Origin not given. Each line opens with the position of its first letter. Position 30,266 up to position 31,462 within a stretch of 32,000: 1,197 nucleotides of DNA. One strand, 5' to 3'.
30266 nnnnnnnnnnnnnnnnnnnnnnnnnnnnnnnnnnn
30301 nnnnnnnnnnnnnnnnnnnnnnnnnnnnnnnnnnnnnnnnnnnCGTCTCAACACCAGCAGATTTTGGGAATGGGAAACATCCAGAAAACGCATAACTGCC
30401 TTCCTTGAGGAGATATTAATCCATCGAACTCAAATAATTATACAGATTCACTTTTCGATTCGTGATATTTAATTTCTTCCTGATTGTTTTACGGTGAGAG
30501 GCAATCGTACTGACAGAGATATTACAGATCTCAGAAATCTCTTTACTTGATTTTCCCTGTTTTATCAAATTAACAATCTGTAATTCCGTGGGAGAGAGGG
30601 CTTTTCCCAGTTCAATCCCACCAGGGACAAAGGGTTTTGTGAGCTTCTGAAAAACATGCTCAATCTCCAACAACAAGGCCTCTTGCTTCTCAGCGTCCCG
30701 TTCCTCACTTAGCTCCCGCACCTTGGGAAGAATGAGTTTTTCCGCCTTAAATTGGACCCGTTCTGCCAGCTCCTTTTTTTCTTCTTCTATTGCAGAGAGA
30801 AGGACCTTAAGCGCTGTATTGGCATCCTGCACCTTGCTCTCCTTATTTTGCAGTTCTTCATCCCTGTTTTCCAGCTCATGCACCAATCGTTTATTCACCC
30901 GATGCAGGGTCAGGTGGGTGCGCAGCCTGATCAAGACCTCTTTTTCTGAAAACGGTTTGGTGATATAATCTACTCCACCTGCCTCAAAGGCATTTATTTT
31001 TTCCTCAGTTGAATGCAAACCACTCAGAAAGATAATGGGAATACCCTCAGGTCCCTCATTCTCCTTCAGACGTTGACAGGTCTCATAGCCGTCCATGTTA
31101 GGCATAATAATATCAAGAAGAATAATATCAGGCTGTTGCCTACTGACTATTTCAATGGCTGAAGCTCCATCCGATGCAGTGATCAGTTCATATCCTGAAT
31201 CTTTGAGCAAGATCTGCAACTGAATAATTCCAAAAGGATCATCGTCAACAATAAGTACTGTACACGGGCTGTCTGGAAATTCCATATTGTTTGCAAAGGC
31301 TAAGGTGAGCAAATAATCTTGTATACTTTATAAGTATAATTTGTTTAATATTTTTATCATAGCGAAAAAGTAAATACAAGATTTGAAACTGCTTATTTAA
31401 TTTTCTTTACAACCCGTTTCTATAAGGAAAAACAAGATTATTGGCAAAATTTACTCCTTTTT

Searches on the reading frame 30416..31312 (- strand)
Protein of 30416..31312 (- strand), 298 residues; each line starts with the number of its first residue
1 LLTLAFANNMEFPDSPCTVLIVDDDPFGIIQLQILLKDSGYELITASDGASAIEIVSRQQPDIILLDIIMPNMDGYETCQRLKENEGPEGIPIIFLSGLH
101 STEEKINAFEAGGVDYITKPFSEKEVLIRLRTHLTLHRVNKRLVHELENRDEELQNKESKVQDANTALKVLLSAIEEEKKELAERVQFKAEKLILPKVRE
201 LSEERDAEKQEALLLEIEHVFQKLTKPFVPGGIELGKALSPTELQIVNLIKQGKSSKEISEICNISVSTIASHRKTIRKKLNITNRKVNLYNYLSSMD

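Call 80: search_protein_families(library=pfam, proteins=[window:30416-31312:-], max_evalue=0.001)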
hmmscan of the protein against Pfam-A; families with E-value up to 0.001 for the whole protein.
window:30416-31312:- (298 aa): 5 families
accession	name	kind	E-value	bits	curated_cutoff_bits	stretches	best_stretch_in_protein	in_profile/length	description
PF00072.30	Response_reg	-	4.6e-29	101.3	30.2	1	19-129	1-109/111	Response regulator receiver domain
PF00196.25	GerE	-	2.9e-14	52.9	23.5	1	238-287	2-51/57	Bacterial regulatory proteins, luxR family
PF08281.18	Sigma70_r4_2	-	4e-06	26.8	25.7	1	238-281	10-54/54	Sigma-70, region 4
PF13518.12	HTH_28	-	9.7e-05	22.8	25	1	244-276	3-35/52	Helix-turn-helix domain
PF13384.12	HTH_23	-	0.00029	21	24.6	1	244-276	8-40/50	Homeodomain-like domain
